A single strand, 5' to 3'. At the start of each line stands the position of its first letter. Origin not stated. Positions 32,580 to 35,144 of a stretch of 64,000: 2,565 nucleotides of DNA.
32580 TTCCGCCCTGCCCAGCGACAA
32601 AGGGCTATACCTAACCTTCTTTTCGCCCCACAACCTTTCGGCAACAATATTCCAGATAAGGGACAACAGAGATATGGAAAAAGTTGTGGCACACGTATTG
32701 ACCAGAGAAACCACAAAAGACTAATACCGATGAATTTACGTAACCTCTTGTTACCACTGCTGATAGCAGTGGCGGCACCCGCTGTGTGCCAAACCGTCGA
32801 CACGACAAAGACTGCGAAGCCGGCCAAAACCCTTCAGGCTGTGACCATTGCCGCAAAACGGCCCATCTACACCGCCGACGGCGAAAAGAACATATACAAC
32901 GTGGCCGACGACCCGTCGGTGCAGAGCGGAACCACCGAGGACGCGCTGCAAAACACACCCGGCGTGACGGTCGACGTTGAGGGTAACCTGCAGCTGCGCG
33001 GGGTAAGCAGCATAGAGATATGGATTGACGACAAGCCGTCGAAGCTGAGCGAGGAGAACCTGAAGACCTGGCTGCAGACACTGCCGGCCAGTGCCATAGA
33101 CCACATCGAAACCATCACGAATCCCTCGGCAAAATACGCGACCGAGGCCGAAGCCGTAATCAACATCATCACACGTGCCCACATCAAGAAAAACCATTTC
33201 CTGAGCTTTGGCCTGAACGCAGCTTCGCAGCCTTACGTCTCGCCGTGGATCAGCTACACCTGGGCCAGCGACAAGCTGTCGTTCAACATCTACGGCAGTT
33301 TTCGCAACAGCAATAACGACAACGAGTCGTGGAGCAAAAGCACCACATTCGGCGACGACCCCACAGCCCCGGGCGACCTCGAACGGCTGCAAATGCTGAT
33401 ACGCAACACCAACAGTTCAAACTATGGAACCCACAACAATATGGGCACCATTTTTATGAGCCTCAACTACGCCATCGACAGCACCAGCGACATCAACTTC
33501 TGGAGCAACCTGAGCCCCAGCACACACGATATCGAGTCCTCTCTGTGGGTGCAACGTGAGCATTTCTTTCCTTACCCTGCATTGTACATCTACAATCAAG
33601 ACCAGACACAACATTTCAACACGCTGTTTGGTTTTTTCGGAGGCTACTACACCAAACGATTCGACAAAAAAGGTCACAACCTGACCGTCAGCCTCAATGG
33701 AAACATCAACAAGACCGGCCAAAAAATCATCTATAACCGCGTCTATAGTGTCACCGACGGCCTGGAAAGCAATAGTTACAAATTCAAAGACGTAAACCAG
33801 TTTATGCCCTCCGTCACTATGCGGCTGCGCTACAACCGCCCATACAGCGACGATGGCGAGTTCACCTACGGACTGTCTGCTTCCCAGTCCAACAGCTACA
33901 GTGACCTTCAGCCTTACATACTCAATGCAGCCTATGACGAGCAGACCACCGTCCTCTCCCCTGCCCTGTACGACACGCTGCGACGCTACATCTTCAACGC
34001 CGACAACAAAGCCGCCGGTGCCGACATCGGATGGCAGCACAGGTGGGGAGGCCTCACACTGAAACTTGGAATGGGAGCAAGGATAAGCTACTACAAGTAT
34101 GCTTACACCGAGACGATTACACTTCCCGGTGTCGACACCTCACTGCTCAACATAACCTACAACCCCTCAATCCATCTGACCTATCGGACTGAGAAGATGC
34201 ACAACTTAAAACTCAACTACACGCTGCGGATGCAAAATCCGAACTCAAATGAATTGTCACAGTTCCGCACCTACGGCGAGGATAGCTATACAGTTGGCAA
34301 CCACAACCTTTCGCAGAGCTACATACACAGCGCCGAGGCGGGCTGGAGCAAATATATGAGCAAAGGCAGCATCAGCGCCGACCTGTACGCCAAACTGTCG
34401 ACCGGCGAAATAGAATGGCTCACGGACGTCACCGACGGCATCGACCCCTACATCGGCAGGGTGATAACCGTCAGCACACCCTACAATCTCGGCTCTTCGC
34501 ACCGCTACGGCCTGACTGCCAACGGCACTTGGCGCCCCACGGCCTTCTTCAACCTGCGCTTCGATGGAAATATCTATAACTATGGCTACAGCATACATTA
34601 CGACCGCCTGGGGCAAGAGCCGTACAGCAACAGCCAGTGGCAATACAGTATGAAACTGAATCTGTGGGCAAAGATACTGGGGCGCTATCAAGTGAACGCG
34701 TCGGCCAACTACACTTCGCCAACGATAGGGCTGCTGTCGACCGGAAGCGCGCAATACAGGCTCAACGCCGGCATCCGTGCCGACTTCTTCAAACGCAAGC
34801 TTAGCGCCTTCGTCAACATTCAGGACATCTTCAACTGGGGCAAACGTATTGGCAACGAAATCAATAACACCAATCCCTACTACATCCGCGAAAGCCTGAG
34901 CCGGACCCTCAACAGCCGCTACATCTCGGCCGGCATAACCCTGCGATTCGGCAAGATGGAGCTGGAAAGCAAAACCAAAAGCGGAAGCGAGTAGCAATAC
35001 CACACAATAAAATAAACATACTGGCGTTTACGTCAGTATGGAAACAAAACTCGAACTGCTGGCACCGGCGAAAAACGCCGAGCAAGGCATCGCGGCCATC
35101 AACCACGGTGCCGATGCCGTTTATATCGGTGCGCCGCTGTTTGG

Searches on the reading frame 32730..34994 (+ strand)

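Call 87: search_protein_families(library=pfam, proteins=[window:32730-34994:+])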
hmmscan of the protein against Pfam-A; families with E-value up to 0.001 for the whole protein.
window:32730-34994:+ (754 aa): 3 families
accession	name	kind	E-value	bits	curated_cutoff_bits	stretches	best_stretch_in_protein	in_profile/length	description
PF14905.12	OMP_b-brl_3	-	6.3e-45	154.4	27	1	309-725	1-400/408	Outer membrane protein beta-barrel family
PF00593.30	TonB_dep_Rec_b-barrel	-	4.9e-08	33.7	27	1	287-682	35-419/436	TonB dependent receptor-like, beta-barrel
PF07715.20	Plug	-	8e-06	26.8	23.9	1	63-138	19-101/107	TonB-dependent Receptor Plug Domain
